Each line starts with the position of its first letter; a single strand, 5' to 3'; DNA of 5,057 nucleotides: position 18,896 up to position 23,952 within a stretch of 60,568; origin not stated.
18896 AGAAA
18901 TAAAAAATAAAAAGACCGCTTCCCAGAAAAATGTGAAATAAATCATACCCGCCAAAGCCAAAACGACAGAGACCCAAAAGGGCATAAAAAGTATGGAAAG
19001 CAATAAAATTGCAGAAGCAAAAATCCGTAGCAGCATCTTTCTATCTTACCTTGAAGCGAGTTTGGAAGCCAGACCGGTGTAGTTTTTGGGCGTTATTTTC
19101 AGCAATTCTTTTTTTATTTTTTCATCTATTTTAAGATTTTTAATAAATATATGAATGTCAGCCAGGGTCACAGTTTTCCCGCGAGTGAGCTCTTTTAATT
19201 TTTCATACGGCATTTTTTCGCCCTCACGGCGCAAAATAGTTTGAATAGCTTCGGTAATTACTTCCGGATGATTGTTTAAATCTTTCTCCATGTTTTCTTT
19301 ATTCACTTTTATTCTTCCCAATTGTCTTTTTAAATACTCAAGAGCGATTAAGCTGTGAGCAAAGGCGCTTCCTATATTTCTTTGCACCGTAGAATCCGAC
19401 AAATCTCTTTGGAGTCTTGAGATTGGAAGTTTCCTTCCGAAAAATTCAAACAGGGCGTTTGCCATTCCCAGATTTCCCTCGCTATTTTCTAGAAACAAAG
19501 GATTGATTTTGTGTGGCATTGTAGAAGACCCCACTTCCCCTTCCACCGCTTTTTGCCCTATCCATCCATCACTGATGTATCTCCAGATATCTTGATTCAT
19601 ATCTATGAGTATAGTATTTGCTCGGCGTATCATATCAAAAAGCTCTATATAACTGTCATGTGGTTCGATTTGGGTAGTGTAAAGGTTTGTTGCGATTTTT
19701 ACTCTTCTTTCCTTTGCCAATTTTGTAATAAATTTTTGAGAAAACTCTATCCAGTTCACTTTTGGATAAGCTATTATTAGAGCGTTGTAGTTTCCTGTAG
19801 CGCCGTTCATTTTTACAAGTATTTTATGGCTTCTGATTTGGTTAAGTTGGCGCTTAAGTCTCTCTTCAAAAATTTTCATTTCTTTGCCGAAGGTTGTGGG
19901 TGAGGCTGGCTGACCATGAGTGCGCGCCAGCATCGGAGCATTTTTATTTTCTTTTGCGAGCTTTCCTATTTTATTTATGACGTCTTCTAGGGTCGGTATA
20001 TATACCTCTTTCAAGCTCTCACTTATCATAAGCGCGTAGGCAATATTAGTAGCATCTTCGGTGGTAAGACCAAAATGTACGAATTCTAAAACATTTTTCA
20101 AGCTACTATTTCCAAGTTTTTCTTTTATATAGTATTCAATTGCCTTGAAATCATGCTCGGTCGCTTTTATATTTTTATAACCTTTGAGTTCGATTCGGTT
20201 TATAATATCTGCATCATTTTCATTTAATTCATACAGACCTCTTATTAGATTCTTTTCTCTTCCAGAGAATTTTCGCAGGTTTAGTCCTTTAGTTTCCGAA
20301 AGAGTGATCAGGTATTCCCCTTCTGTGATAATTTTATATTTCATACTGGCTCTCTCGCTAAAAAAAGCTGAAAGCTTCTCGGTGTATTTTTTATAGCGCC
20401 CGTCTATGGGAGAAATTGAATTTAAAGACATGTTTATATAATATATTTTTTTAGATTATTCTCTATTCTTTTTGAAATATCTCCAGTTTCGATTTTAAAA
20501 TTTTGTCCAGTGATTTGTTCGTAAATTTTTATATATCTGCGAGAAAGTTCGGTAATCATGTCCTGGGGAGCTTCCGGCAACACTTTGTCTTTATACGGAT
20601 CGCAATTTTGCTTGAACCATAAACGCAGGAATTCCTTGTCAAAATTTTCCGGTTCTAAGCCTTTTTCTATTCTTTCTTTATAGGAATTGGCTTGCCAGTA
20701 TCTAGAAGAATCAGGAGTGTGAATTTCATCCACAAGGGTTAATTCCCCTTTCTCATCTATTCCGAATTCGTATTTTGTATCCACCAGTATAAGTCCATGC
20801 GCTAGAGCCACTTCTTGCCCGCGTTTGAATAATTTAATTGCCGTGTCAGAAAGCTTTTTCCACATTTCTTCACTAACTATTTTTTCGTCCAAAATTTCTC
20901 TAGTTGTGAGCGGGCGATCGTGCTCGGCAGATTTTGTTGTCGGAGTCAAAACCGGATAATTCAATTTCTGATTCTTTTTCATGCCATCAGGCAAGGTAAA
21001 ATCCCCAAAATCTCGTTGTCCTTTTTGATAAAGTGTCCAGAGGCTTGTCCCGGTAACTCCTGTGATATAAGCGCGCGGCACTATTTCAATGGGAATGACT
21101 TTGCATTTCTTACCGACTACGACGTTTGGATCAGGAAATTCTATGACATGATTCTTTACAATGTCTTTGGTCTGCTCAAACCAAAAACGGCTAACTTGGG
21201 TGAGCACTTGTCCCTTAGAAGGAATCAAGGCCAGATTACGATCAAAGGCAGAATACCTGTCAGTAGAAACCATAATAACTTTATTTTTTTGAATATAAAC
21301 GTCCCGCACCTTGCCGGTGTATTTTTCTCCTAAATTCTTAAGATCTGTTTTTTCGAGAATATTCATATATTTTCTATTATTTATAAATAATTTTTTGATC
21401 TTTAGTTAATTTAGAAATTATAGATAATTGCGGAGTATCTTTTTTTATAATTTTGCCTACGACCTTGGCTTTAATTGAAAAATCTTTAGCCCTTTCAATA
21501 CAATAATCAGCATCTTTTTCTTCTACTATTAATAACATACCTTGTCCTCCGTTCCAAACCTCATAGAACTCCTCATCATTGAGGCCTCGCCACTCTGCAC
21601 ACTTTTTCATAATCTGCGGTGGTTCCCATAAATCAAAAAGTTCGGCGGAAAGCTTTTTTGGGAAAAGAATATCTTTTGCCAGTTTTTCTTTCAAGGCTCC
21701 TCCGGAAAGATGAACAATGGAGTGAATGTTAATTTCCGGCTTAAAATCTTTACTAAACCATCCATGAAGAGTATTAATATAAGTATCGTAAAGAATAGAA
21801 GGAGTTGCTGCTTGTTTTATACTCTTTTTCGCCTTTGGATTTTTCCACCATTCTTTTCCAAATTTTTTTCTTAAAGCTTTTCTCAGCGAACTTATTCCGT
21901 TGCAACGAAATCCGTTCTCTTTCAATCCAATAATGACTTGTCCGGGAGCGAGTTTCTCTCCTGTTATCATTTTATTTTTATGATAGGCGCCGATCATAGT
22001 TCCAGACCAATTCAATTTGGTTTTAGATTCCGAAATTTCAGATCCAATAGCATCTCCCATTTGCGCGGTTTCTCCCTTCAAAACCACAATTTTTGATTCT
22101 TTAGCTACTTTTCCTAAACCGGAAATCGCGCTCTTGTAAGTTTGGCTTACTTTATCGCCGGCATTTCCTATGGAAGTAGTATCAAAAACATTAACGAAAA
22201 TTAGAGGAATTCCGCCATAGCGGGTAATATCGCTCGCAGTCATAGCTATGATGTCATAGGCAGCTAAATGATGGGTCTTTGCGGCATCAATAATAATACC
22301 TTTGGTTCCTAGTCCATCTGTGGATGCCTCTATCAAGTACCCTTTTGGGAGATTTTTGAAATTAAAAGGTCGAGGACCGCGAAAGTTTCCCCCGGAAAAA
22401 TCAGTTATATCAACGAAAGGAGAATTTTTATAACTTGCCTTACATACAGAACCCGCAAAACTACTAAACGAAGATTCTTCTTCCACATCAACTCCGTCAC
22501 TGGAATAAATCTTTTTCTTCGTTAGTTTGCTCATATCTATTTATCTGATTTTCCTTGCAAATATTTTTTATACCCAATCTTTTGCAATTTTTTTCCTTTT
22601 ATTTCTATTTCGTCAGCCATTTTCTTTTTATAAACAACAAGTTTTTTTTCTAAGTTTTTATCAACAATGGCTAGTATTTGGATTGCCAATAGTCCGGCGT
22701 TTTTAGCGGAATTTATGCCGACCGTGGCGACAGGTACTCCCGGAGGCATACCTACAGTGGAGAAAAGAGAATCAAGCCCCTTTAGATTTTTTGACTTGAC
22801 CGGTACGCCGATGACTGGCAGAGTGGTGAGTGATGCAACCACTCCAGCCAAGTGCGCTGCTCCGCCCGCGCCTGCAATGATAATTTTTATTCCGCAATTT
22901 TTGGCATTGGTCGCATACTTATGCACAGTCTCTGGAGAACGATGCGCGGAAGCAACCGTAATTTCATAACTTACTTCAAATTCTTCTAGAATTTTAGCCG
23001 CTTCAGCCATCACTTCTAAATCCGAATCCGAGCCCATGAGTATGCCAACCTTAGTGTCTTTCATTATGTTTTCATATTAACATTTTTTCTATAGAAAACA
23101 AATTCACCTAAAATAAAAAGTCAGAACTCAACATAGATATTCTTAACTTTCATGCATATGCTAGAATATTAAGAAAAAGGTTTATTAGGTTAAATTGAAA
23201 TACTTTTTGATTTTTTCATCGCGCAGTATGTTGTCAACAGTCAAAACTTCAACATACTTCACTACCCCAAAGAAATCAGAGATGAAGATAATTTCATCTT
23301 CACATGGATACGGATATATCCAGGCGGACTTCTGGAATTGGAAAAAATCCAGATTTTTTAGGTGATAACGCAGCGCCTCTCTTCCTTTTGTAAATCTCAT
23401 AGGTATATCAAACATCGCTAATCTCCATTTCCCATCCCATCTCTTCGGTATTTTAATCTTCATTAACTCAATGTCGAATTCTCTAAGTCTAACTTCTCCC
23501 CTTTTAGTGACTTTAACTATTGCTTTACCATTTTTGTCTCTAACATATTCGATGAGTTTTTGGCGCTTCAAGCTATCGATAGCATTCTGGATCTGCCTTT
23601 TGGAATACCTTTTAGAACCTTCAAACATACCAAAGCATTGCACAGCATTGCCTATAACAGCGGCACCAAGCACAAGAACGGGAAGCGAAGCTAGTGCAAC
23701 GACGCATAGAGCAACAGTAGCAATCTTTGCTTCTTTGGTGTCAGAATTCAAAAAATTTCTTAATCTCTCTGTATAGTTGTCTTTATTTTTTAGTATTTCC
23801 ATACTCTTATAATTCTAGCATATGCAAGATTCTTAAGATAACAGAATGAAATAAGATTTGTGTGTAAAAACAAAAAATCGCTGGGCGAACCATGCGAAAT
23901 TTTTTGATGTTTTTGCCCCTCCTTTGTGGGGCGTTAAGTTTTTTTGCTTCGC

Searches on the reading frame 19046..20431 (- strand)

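Call 29: search_protein_families(library=pfam, proteins=[window:19046-20431:-], max_evalue=0.00001)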
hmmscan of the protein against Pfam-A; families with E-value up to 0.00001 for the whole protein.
window:19046-20431:- (461 aa): 2 families
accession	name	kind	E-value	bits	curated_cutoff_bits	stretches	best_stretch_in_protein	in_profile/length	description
PF00206.25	Lyase_1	-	1.8e-47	162.7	27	1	11-319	1-305/312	Lyase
PF08328.16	ASL_C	-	3.1e-45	153.4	35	1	338-452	1-115/115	Adenylosuccinate lyase C-terminal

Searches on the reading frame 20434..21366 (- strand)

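Call 29: search_protein_families(library=pfam, proteins=[window:20434-21366:-], max_evalue=0.00001)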
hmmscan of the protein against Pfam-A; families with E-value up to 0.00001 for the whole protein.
window:20434-21366:- (310 aa): 1 family
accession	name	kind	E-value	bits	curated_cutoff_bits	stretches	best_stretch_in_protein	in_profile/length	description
PF01259.24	SAICAR_synt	-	1.6e-69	234.7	20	1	16-262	3-230/233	SAICAR synthetase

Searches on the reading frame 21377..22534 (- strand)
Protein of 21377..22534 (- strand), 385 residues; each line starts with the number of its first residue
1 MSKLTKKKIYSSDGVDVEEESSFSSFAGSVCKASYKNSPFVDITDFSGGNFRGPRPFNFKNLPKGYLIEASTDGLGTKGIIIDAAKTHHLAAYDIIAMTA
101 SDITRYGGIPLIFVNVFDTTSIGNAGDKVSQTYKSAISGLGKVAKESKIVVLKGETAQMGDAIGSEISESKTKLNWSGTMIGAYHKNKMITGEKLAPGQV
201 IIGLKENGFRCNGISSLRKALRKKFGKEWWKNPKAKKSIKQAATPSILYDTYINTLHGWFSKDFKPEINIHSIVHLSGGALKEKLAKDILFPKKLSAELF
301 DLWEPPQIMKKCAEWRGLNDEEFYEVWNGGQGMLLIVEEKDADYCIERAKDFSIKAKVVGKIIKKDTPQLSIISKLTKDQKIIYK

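Call 29: search_protein_families(library=pfam, proteins=[window:21377-22534:-], max_evalue=0.00001)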
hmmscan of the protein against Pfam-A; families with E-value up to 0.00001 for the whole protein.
window:21377-22534:- (385 aa): 2 families
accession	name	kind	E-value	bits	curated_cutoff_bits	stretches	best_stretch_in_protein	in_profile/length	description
PF02769.27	AIRS_C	-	7.2e-10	39.7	23.1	1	197-369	2-152/156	AIR synthase related protein, C-terminal domain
PF00586.29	AIRS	-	2.8e-08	34.6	24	1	65-182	12-110/112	AIR synthase related protein, N-terminal domain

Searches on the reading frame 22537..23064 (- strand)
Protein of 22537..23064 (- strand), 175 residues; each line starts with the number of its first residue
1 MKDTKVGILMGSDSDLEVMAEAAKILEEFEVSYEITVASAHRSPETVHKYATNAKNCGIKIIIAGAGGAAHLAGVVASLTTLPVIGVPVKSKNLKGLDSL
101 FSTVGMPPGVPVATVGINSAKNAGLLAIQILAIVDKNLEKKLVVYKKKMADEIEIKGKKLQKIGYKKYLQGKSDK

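Call 29: search_protein_families(library=pfam, proteins=[window:22537-23064:-], max_evalue=0.00001)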
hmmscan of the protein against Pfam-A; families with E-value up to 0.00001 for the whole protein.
window:22537-23064:- (175 aa): 1 family
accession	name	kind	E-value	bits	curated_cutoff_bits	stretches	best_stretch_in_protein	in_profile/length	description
PF00731.26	AIRC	-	6.6e-65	217.6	30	1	5-151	1-147/148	AIR carboxylase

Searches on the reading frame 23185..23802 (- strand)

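Call 29: search_protein_families(library=pfam, proteins=[window:23185-23802:-], max_evalue=0.00001)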
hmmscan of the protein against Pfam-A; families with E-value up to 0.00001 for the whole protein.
window:23185-23802:- (205 aa): 1 family
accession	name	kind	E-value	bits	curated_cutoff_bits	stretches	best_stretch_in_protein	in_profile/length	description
PF20803.2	PaaX_M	-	3.4e-18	65.9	24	1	120-192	2-74/83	PaaX protein central Cas2-like domain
